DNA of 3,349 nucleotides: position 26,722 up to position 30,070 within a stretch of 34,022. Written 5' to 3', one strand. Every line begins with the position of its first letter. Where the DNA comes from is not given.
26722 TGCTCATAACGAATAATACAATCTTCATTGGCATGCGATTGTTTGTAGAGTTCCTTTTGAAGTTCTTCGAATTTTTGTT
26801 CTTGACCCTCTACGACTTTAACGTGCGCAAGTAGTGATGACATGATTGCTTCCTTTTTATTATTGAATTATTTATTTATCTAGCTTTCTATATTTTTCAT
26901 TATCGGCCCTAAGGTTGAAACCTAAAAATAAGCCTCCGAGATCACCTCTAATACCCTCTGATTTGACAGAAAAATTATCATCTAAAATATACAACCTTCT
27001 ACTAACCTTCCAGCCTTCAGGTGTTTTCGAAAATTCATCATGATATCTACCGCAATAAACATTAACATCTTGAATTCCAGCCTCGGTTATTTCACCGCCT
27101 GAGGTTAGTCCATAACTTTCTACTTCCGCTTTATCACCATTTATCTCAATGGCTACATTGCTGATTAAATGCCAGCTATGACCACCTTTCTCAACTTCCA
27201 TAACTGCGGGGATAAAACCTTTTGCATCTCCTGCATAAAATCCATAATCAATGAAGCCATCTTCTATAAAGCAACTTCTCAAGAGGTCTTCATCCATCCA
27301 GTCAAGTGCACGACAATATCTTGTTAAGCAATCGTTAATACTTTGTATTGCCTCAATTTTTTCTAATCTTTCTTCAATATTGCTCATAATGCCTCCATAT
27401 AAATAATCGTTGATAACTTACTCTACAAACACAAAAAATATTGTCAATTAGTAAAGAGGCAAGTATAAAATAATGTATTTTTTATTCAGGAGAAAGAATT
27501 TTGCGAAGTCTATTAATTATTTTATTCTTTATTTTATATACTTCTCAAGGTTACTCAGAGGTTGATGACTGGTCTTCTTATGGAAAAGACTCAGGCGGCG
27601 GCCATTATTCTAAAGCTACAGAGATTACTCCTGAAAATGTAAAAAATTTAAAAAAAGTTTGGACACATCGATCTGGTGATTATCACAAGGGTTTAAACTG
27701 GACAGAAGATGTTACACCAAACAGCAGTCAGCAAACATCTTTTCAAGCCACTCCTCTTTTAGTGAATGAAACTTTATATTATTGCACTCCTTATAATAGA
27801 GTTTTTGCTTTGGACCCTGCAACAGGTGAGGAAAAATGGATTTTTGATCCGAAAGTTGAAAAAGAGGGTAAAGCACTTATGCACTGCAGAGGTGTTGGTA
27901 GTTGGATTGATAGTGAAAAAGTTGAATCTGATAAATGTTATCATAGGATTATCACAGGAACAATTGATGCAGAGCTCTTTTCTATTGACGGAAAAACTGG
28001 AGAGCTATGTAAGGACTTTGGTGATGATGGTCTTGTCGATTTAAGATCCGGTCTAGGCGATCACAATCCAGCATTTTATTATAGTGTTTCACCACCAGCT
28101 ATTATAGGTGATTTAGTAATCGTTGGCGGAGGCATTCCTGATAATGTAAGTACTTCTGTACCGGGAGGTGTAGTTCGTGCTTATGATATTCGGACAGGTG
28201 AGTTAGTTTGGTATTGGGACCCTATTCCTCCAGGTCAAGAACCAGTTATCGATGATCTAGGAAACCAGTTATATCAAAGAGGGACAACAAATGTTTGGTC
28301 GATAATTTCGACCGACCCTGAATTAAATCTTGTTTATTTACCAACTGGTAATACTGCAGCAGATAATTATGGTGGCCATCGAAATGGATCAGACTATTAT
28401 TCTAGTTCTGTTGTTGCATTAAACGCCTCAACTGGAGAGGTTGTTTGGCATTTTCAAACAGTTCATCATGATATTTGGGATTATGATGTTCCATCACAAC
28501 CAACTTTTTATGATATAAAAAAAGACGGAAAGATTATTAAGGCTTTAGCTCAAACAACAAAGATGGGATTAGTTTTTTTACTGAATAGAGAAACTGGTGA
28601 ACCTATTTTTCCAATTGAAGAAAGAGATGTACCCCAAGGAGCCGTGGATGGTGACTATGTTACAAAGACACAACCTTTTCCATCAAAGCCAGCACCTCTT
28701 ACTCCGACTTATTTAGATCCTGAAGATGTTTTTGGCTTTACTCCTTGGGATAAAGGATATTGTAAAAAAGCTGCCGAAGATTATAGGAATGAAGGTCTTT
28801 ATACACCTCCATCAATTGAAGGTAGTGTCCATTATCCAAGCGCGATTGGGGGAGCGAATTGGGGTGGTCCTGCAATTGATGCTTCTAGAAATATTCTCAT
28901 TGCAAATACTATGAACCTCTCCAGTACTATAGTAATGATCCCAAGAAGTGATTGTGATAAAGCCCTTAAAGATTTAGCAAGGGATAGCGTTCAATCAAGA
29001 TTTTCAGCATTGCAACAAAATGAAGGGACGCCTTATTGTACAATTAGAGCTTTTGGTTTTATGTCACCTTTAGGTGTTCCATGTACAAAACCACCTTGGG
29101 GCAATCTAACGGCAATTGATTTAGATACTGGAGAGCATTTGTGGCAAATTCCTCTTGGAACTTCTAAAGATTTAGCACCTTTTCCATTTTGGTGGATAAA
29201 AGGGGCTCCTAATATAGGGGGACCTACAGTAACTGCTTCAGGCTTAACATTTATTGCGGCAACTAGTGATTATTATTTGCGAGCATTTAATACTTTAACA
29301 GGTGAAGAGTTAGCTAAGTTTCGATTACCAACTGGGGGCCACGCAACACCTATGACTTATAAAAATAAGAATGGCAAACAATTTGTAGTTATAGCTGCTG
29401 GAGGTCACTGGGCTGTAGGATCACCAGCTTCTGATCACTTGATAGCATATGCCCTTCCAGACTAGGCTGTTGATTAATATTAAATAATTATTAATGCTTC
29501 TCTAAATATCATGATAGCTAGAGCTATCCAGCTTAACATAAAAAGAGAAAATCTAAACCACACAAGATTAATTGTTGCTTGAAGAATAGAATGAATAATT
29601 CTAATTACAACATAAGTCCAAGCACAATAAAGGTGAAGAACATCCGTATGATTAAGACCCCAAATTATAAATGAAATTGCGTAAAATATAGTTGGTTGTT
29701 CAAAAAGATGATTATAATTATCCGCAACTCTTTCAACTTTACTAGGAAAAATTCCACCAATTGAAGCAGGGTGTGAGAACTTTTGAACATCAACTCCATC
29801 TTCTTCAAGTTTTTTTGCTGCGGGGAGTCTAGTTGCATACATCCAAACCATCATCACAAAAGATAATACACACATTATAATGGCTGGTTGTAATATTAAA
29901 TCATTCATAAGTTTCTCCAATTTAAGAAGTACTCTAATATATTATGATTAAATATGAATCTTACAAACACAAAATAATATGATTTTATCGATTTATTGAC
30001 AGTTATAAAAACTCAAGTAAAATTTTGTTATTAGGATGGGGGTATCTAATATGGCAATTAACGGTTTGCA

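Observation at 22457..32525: TetR-linked block combining two secreted PQQ dehydrogenases with a dense set of small cofactor-independent enzyme folds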

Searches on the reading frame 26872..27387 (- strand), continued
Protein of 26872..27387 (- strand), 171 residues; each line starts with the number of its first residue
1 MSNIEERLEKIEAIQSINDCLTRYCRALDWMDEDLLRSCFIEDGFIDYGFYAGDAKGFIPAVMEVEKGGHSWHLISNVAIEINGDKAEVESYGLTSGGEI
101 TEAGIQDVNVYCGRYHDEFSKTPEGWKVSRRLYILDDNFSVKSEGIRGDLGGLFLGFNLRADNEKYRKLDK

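Call 87: fold_search(model_id=the predicted structure, library=pdb)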
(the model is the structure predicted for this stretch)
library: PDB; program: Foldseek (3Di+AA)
matches with E <= 10: 1272; with E <= 0.001: 380
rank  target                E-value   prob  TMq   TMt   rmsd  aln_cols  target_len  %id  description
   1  4leh_A                7.7e-09  1.00  0.74  0.76   2.6       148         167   17  Crystal structure of a bile-acid 7-alpha dehydratase (CLOSCI_03134) from Clostridium scindens ATCC 35704 at 2.90 A res (released 2013-08-21)
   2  3ef8_A                1.4e-08  1.00  0.66  0.75   4.6       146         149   20  Crystal structure of Putative Scytalone Dehydratase (YP_496742.1) from NOVOSPHINGOBIUM AROMATICIVORANS DSM 12444 at 1. (released 2008-09-30)
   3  2chc_A                2.2e-08  1.00  0.58  0.59   3.3       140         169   24  Structure of Rv3472(D26N), a function unknown protein from Mycobacterium tuberculosis (released 2007-05-01)
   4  3a76_B                2.3e-08  1.00  0.70  0.78   3.8       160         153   19  The crystal structure of LinA (released 2010-09-15)
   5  4n3v_A                3.2e-08  1.00  0.73  0.74   3.0       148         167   16  Crystal structure of a bile-acid 7-alpha dehydratase (CLOHIR_00079) from Clostridium hiranonis DSM 13275 at 1.89 A res (released 2013-12-04)
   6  4gb5                  3.8e-08  1.00  0.68  0.79   2.5       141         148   17  Crystal structure of Kfla4162 protein from Kribbella flavida (released 2012-09-26)
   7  4l8p                  4.1e-08  1.00  0.72  0.73   2.9       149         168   17  Crystal structure of a bile-acid 7-alpha dehydratase (CLOHIR_00079) from Clostridium hiranonis DSM 13275 at 1.60 A resol (released 2013-08-21)
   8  2chc_C                4.3e-08  1.00  0.58  0.62   2.8       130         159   25  Structure of Rv3472(D26N), a function unknown protein from Mycobacterium tuberculosis (released 2007-05-01)
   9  3b8l_B                4.6e-08  1.00  0.66  0.78   2.4       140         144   24  CRYSTAL STRUCTURE OF A PUTATIVE AROMATIC RING HYDROXYLASE (SARO_3538) FROM NOVOSPHINGOBIUM AROMATICIVORANS DSM AT 1.75 (released 2007-11-27)
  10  3b8l_F                5.1e-08  1.00  0.66  0.78   2.4       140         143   24  CRYSTAL STRUCTURE OF A PUTATIVE AROMATIC RING HYDROXYLASE (SARO_3538) FROM NOVOSPHINGOBIUM AROMATICIVORANS DSM AT 1.75 (released 2007-11-27)
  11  3a76_C                5.1e-08  1.00  0.70  0.78   3.7       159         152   19  The crystal structure of LinA (released 2010-09-15)
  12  2chc_B                6.5e-08  1.00  0.60  0.63   2.8       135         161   25  Structure of Rv3472(D26N), a function unknown protein from Mycobacterium tuberculosis (released 2007-05-01)
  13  3s5c_B                7.7e-08  1.00  0.67  0.76   3.1       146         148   17  Crystal Structure of a Hexachlorocyclohexane dehydrochlorinase (LinA) Type2 (released 2012-05-23)
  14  3a76_A                9.1e-08  1.00  0.66  0.75   3.4       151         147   21  The crystal structure of LinA (released 2010-09-15)
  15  8abv                  1.0e-07  1.00  0.69  0.50   3.4       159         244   14  Crystal structure of SpLdpA in complex with erythro-DGPD (released 2023-02-01)
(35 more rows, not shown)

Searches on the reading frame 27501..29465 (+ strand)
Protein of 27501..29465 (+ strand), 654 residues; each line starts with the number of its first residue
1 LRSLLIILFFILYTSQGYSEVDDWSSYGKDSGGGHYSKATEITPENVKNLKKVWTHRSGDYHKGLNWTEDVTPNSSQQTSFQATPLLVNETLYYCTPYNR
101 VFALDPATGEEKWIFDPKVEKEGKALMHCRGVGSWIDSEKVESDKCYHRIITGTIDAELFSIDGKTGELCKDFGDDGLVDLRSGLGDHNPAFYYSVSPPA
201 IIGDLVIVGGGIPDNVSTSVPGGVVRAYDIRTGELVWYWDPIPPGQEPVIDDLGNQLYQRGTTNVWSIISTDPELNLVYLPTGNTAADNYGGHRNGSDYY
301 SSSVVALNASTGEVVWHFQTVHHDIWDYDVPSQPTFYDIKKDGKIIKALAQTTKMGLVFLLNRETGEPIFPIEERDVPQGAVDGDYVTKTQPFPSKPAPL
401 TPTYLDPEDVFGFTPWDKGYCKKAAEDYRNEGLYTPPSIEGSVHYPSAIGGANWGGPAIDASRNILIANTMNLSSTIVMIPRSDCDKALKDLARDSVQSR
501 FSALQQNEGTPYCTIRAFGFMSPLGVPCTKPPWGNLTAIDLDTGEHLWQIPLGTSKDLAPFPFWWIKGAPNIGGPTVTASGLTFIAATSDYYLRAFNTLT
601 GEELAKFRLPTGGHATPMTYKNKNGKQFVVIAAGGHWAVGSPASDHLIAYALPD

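Call 5: search_protein_families(library=pfam, proteins=[window:27501-29465:+], max_evalue=0.01)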
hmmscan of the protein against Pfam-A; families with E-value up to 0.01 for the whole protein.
window:27501-29465:+ (654 aa): 3 families
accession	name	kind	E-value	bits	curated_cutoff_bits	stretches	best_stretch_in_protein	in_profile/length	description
PF01011.28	PQQ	-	1.3e-229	764.3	26.7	1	24-629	1-595/595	Glucose/ethanol/alcohol dehydrogenase, beta-propeller domain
PF13360.13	PQQ_2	-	1.7e-13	51.2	27.6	1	80-237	24-142/233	Outer membrane protein assembly factor BamB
PF13570.13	Beta-prop_ACSF4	-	9.5e-06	25.7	133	0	302-367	236-293/329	Beta-alanine-activating enzyme, beta-propeller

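Call 11: search_protein_families(library=ncbifam, proteins=[window:27501-29465:+], max_evalue=0.01)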
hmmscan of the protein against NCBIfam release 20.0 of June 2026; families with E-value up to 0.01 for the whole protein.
window:27501-29465:+ (654 aa): 6 families
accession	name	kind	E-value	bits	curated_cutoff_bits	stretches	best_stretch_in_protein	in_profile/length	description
TIGR03074.1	PQQ_membr_DH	subfamily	2.8e-218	726.6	832.65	1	19-653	152-783/783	membrane-bound PQQ-dependent dehydrogenase, glucose/quinate/shikimate family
TIGR04528.1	acido_non_PQQ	subfamily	1.1e-63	215.8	650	2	21-370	3-311/493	acido-empty-quinoprotein group A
TIGR03075.1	PQQ_enz_alc_DH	subfamily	1.9e-63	214.9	480.05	2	19-367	16-337/530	PQQ-dependent dehydrogenase, methanol/ethanol family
TIGR03300.1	assembly_YfgL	equivalog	4.3e-08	32.3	285.2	0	67-135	44-96/377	outer membrane protein assembly factor BamB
NF008351.0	PRK11138.1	equivalog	4.9e-06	25.3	423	0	66-168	47-141/394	outer membrane protein assembly factor BamB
NF041516.1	PA2928_fam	subfamily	0.0011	18.4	70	0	536-552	71-87/376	PA2928 family protein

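Call 13: find_encoding_contigs(protein=window:27501-29465:+, flank=10000, max_places=8)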
Protein window:27501-29465:+ (654 aa): 24 contigs read that carry it; 8 places shown.
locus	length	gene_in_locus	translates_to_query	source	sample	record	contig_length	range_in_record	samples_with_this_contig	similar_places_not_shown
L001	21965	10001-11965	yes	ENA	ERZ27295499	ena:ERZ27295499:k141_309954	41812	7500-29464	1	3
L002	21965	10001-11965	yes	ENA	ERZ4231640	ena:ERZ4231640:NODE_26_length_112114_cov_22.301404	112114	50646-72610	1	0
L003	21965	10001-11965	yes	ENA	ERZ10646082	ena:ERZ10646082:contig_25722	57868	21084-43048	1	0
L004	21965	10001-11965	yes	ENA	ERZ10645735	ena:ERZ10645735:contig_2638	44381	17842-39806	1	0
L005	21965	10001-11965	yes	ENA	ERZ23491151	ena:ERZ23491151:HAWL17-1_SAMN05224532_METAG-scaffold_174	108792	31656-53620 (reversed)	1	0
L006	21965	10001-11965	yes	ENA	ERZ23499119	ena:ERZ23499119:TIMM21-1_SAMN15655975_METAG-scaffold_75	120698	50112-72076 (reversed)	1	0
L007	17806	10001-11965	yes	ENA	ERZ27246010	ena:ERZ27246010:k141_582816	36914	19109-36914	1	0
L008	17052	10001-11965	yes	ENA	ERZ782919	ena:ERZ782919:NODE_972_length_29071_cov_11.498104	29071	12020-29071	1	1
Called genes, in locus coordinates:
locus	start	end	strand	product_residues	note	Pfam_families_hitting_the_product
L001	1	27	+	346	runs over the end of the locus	PF02771:Acyl-CoA_dh_N, PF00441:Acyl-CoA_dh_1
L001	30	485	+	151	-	PF01575:MaoC_dehydratas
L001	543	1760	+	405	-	PF00355:Rieske, PF00848:Ring_hydroxyl_A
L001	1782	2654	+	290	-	PF23441:SDR (weak), PF00106:adh_short, PF13561:adh_short_C2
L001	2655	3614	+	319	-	PF08240:ADH_N, PF00107:ADH_zinc_N (weak), PF13602:ADH_zinc_N_2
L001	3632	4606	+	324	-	PF00676:E1_dh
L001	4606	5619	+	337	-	PF02779:Transket_pyr, PF02780:Transketolase_C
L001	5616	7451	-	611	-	PF13442:Cytochrome_CBB3 (weak), PF13360:PQQ_2, PF13570:Beta-prop_ACSF4, PF07774:EMC1_C (faint), PF25292:Beta-prop_CGLA (faint), PF01011:PQQ, PF13360:PQQ_2 (weak)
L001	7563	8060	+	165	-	-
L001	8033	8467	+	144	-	PF01575:MaoC_dehydratas (weak)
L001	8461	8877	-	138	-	PF03992:ABM (weak)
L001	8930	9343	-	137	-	-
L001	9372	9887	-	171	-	PF13577:SnoaL_4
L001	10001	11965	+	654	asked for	PF01011:PQQ, PF13360:PQQ_2 (faint)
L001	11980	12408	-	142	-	PF01124:MAPEG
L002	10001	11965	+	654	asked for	PF01011:PQQ, PF13360:PQQ_2 (faint)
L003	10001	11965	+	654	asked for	PF01011:PQQ, PF13360:PQQ_2 (faint)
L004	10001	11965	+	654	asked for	PF01011:PQQ, PF13360:PQQ_2 (faint)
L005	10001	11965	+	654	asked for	PF01011:PQQ, PF13360:PQQ_2 (faint)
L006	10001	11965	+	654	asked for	PF01011:PQQ, PF13360:PQQ_2 (faint)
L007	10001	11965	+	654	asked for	PF01011:PQQ, PF13360:PQQ_2 (faint)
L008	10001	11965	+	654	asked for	PF01011:PQQ, PF13360:PQQ_2 (faint)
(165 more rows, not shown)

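Call 31: search_solved_structures(query=window:27501-29465:+, max_evalue=1e-10)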
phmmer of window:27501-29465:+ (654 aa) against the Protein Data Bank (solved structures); distinct sequences matched with E-value up to 1e-10: 26.
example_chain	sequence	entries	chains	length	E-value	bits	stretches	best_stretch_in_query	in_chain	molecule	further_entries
1kv9_A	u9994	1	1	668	4.8e-34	120.9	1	62-369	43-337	TYPE II QUINOHEMOPROTEIN ALCOHOL DEHYDROGENASE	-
1yiq_A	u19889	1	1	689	2.7e-32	115.1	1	79-370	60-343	Quinohemoprotein alcohol dehydrogenase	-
8gy2_A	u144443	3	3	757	5.2e-28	100.9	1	19-368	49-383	Alcohol dehydrogenase (quinone), dehydrogenase subunit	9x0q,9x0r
6zcw_A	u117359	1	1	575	1e-27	99.9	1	76-369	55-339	Quinoprotein ethanol dehydrogenase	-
6zcv_A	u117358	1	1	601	1e-27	99.9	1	76-371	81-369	Quinoprotein ethanol dehydrogenase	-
5xm3_A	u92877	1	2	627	4e-27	98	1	22-370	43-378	Glucose dehydrogenase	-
1lrw_A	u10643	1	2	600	4.1e-26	94.6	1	23-370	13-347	methanol dehydrogenase subunit 1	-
1kb0_A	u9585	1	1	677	1.2e-25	93.1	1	20-369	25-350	quinohemoprotein alcohol dehydrogenase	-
6dam_A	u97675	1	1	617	7.7e-25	90.4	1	257-369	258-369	Lanthanide-dependent methanol dehydrogenase XoxF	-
4tqo_B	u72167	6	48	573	1.1e-24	89.9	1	23-375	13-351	Methanol dehydrogenase protein, large subunit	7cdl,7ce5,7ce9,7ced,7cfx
2d0v_A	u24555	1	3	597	1.5e-24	89.5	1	22-369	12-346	methanol dehydrogenase large subunit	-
6oc5_A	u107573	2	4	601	4.3e-22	81.4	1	33-373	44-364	Lanthanide-dependent methanol dehydrogenase XoxF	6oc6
1flg_A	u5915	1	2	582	1.6e-21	79.5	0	260-367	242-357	PROTEIN (QUINOPROTEIN ETHANOL DEHYDROGENASE)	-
1w6s_A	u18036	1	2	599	6.9e-20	74.1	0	22-367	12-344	METHANOL DEHYDROGENASE SUBUNIT 1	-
1h4i_A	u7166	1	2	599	6.9e-20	74.1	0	22-367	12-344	METHANOL DEHYDROGENASE SUBUNIT 1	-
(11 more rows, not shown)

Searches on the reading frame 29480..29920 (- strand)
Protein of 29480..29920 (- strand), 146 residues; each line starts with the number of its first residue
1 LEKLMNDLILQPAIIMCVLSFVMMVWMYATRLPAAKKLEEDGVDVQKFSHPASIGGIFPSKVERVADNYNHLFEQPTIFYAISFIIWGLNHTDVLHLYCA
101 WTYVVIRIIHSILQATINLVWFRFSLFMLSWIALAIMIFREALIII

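Call 5: search_protein_families(library=pfam, proteins=[window:29480-29920:-], max_evalue=0.01)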
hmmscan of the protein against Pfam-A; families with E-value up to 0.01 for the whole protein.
window:29480-29920:- (146 aa): 1 family
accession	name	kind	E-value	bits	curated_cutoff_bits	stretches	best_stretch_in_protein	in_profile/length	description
PF01124.23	MAPEG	-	7.4e-21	75.1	23.4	1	10-140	2-126/129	MAPEG family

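Call 11: search_protein_families(library=ncbifam, proteins=[window:29480-29920:-], max_evalue=0.01)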
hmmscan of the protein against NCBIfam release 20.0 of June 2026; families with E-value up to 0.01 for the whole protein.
window:29480-29920:- (146 aa): 0 families
